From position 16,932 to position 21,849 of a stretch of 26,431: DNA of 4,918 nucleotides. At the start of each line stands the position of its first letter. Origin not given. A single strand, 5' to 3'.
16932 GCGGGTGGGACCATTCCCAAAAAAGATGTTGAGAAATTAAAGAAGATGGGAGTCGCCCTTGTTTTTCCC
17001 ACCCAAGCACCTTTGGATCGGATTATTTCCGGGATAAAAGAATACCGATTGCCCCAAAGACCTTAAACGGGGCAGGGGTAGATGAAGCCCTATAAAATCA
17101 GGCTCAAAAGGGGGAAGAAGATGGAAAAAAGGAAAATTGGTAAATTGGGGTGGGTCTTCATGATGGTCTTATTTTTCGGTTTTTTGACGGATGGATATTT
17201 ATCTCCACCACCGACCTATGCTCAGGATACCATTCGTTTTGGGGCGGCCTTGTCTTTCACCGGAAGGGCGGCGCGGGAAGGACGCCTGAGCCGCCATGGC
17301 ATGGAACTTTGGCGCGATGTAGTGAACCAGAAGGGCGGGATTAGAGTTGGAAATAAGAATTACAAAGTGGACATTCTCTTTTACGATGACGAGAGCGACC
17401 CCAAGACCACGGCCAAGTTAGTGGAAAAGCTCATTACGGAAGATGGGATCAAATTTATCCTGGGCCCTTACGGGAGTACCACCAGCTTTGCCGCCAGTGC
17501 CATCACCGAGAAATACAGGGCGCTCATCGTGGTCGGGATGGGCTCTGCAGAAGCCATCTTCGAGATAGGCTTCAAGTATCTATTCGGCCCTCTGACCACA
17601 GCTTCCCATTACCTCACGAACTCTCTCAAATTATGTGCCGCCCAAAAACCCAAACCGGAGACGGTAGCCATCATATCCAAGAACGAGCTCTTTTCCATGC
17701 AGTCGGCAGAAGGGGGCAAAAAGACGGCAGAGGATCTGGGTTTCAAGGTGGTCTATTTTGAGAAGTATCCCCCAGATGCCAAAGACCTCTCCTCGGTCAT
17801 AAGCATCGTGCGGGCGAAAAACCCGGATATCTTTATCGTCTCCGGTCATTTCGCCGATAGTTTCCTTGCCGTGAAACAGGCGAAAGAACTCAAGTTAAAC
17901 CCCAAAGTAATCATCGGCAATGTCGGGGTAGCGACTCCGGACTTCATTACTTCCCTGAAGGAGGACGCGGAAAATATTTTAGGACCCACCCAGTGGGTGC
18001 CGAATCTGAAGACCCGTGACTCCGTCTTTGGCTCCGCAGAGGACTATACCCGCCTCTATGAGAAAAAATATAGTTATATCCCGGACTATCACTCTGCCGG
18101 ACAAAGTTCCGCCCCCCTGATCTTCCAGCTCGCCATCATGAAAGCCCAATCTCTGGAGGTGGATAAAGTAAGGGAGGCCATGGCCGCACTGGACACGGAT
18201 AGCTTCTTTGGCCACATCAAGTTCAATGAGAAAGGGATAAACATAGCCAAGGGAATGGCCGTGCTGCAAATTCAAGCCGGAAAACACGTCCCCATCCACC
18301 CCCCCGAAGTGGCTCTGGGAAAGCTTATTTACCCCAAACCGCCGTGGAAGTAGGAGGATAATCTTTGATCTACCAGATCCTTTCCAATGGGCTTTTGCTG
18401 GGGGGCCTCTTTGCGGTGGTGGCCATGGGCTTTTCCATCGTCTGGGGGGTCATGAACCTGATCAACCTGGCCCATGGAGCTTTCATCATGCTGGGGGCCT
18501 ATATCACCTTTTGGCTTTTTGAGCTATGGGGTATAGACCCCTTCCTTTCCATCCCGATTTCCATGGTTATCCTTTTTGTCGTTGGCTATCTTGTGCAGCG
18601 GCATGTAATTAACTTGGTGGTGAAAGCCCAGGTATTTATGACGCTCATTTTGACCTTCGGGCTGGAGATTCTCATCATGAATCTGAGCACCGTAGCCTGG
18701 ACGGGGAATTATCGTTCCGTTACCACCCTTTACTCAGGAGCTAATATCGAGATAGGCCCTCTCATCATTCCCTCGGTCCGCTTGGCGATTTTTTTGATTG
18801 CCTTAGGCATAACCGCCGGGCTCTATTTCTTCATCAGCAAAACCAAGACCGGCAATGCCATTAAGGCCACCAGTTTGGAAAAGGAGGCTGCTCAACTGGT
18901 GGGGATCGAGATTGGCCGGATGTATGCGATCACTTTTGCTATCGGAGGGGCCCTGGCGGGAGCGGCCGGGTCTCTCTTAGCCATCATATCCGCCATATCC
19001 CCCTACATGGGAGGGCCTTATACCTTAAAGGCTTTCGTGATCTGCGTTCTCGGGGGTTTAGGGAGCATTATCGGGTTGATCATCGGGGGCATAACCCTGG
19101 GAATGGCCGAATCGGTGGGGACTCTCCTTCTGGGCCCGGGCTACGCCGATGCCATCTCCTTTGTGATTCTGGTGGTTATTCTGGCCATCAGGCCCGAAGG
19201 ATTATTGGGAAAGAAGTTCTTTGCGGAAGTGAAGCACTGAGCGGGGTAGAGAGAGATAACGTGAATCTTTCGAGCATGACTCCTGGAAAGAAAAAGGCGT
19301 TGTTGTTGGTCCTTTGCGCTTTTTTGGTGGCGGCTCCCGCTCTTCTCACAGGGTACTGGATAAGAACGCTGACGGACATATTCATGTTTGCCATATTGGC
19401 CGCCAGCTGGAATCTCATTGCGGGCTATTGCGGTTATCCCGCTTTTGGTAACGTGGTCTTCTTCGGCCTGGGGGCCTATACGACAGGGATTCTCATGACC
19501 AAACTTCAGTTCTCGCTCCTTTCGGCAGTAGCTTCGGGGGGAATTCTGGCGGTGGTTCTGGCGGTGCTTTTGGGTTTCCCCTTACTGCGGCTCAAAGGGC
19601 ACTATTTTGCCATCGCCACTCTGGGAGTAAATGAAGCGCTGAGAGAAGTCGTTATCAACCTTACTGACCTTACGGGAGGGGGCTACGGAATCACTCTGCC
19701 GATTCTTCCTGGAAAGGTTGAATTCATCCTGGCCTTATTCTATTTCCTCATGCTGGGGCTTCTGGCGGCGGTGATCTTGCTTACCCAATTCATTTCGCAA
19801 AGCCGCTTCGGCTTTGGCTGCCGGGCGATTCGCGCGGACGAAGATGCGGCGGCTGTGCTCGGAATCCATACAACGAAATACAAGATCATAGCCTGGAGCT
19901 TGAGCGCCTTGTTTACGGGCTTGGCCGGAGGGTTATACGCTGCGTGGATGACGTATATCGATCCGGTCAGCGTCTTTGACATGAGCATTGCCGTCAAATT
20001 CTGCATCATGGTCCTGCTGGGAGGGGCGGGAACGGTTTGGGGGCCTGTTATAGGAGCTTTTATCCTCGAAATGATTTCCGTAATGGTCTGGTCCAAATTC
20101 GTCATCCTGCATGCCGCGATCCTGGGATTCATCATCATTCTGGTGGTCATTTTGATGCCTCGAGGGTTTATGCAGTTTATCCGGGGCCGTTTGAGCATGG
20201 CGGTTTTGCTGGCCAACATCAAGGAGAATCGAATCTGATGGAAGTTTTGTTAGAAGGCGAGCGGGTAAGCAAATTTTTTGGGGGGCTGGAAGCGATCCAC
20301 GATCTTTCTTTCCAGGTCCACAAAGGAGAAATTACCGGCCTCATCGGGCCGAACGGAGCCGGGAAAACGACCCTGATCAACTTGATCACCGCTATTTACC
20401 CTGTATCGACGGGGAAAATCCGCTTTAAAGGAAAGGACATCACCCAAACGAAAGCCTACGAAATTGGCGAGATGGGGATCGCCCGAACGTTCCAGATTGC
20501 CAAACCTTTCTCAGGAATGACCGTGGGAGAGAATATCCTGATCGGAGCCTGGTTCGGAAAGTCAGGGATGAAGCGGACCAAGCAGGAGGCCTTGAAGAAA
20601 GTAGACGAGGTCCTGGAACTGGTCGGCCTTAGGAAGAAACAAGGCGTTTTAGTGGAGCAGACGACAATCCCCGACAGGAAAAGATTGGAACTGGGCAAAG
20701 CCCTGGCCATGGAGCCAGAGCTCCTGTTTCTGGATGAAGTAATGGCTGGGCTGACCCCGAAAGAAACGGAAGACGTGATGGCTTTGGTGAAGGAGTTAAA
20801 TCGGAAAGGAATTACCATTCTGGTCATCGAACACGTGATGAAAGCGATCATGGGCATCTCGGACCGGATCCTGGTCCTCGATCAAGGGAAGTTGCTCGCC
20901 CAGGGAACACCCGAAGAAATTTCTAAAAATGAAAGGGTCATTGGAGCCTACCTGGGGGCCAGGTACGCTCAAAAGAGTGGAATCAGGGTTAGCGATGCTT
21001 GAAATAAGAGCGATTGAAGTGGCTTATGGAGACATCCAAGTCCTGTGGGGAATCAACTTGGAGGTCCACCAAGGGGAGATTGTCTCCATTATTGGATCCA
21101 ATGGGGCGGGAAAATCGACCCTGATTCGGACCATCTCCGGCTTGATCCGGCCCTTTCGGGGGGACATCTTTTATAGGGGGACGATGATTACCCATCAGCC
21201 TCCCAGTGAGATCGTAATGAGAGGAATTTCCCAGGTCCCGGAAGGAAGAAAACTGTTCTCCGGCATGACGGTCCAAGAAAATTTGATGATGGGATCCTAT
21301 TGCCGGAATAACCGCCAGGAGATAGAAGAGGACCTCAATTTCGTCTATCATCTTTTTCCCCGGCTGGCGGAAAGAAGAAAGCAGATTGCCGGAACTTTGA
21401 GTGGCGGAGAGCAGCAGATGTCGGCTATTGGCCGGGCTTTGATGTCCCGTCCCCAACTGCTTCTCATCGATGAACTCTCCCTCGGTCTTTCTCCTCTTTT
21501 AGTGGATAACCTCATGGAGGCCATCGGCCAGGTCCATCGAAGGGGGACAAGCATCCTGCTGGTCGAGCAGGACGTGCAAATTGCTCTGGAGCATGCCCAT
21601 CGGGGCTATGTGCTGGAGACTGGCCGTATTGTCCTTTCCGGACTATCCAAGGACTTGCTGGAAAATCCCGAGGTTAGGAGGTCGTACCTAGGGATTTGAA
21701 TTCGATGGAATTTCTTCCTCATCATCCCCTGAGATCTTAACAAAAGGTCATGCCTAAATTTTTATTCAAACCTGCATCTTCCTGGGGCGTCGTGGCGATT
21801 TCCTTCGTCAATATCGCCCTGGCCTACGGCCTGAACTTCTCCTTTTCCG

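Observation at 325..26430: Candidate undescribed pathway: divergent twin-mutase locus for substituted succinates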

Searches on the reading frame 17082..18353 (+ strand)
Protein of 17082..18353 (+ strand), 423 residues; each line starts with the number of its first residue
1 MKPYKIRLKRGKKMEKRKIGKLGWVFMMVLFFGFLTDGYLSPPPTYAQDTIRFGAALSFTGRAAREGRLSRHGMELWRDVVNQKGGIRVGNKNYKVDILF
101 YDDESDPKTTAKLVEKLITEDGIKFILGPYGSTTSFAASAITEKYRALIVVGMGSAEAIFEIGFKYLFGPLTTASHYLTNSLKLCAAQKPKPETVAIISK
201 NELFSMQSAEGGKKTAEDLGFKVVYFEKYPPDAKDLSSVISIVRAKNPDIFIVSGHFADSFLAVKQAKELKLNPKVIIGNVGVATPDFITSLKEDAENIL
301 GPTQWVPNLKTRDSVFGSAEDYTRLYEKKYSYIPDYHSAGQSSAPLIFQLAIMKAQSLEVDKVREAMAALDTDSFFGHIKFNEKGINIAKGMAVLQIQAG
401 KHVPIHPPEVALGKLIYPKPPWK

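Call 4: search_protein_families(library=pfam, proteins=[window:17082-18353:+])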
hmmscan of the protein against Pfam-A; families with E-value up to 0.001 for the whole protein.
window:17082-18353:+ (423 aa): 4 families
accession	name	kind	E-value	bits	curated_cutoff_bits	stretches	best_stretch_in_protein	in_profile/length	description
PF13458.12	Peripla_BP_6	-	4e-50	171.8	31.7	1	50-400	1-342/343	Periplasmic binding protein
PF13433.12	Peripla_BP_5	-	1.7e-13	50.9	27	1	51-399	1-338/363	Periplasmic binding protein domain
PF01094.35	ANF_receptor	-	1.7e-08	34.4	25.4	1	91-355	20-293/353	Receptor family ligand binding region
PF13407.12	Peripla_BP_4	-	8.6e-05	22.6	35.1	0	200-268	9-77/258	Periplasmic binding protein domain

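Call 6: search_protein_families(library=ncbifam, proteins=[window:17082-18353:+], max_evalue=0.00001)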
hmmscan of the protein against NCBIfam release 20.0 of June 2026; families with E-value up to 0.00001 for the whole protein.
window:17082-18353:+ (423 aa): 3 families
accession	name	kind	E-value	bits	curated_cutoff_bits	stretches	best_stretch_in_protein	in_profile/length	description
NF011933.0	PRK15404.1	subfamily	4e-23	82.1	477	1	48-385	24-348/370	high-affinity branched-chain amino acid ABC transporter substrate-binding protein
TIGR03407.1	urea_ABC_UrtA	exception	1e-13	51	492.75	1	53-399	3-341/361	urea ABC transporter substrate-binding protein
TIGR03669.1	urea_ABC_arch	equivalog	6.4e-11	41.9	494.8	1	66-403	16-342/375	urea ABC transporter substrate-binding protein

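Call 75: search_solved_structures(query=window:17082-18353:+, max_evalue=1e-10)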
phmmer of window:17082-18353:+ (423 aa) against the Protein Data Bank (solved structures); distinct sequences matched with E-value up to 1e-10: 11.
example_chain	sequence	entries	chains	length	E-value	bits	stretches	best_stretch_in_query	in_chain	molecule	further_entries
8wch_A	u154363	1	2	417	6.7e-32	114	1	42-422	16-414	Probable Leu/Ile/Val-binding protein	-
4obb_A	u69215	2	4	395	1.2e-20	76.9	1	45-309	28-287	Amino acid/amide ABC transporter substrate-binding protein, HAAT family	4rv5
4nqr_A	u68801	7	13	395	1.7e-20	76.4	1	45-309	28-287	Amino acid/amide ABC transporter substrate-binding protein, HAAT family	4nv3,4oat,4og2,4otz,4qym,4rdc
1z15_A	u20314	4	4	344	1.3e-14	57.1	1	58-300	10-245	Leu/Ile/Val-binding protein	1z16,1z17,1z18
2lbp_A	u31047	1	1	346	1.4e-14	57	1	51-290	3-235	LEUCINE-BINDING PROTEIN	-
2liv_A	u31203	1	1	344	2.5e-14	56.1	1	58-300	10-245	LEUCINE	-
1usg_A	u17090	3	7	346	1.5e-13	53.6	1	52-297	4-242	LEUCINE-SPECIFIC BINDING PROTEIN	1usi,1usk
3ip5_A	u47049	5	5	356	2.4e-13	52.9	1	54-393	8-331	ABC transporter, substrate binding protein (Amino acid)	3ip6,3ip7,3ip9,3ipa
8z0g_A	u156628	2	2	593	3e-13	52.6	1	80-300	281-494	Leu/Ile/Val-binding protein,Leu/Ile/Val-binding protein,mNeonGreen | NeIle,Leu/Ile/Val-binding protein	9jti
3ipc_A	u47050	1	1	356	1.2e-12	50.6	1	54-393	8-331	ABC transporter, substrate binding protein (Amino acid)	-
8hic_A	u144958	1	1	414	1.1e-11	47.5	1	47-381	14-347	Putative urea ABC transporter, substrate binding protein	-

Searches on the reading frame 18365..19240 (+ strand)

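Call 4: search_protein_families(library=pfam, proteins=[window:18365-19240:+])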
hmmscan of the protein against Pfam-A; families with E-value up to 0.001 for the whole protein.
window:18365-19240:+ (291 aa): 1 family
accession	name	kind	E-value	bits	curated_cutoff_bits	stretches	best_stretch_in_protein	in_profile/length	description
PF02653.21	BPD_transp_2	-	1.9e-38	132.6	26.8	1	6-273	2-269/269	Branched-chain amino acid transport system / permease component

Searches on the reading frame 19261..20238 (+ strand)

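Call 4: search_protein_families(library=pfam, proteins=[window:19261-20238:+])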
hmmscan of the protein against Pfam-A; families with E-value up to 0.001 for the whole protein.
window:19261-20238:+ (325 aa): 1 family
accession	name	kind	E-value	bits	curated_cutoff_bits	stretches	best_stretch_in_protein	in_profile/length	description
PF02653.21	BPD_transp_2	-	3.4e-39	135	26.8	1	35-296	4-269/269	Branched-chain amino acid transport system / permease component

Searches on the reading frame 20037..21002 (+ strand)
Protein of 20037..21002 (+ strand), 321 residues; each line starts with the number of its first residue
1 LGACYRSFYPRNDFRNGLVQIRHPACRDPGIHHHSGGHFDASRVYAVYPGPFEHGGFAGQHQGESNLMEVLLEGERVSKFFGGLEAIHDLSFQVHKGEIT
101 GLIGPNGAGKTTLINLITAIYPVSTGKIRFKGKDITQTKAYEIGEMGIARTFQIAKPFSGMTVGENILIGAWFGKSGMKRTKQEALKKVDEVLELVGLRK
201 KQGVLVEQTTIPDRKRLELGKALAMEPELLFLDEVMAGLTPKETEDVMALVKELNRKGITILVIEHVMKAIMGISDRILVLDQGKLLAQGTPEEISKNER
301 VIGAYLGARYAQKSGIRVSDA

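Call 4: search_protein_families(library=pfam, proteins=[window:20037-21002:+])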
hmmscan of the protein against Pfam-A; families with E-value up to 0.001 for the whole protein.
window:20037-21002:+ (321 aa): 7 families
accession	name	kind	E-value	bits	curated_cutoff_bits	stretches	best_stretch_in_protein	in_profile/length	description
PF00005.33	ABC_tran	-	2.3e-25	90.2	25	1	88-236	2-136/137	ABC transporter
PF12399.14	BCA_ABC_TP_C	-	1.9e-09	37.3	25.5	1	285-310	1-26/27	Branched-chain amino acid ATP-binding cassette transporter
PF13304.12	AAA_21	-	5.5e-06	27.1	27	0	99-117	1-19/304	AAA domain, putative AbiEii toxin, Type IV TA system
PF13476.12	AAA_23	-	0.00013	23.1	27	1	88-120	11-42/201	AAA domain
PF03193.22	RsgA_GTPase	-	0.00048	20.4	30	1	87-133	97-145/174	RsgA GTPase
PF13555.12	AAA_29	-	0.00052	20.1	27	0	91-121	16-47/61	P-loop containing region of AAA domain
PF09818.15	ABC_ATPase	-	0.00062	19.3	23.2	0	229-285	190-250/283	P-loop domain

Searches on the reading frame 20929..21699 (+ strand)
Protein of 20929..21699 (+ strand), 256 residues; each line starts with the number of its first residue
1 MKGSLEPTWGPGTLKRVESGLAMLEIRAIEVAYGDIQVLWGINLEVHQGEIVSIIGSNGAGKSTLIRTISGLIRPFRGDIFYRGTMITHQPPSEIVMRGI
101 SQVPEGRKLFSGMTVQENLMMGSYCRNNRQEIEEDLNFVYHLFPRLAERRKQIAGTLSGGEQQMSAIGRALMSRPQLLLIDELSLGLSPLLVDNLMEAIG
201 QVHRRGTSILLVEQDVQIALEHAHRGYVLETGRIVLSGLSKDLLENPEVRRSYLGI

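Call 4: search_protein_families(library=pfam, proteins=[window:20929-21699:+])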
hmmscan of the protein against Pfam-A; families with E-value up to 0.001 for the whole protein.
window:20929-21699:+ (256 aa): 4 families
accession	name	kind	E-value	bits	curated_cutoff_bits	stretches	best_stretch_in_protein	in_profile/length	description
PF00005.33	ABC_tran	-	7.8e-29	101.5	25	1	41-182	3-134/137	ABC transporter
PF13304.12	AAA_21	-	2.9e-11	44.4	27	1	151-211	232-295/304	AAA domain, putative AbiEii toxin, Type IV TA system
PF09818.15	ABC_ATPase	-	0.00027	20.5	23.2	0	44-70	75-100/283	P-loop domain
PF13555.12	AAA_29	-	0.00033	20.8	27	1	44-75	17-48/61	P-loop containing region of AAA domain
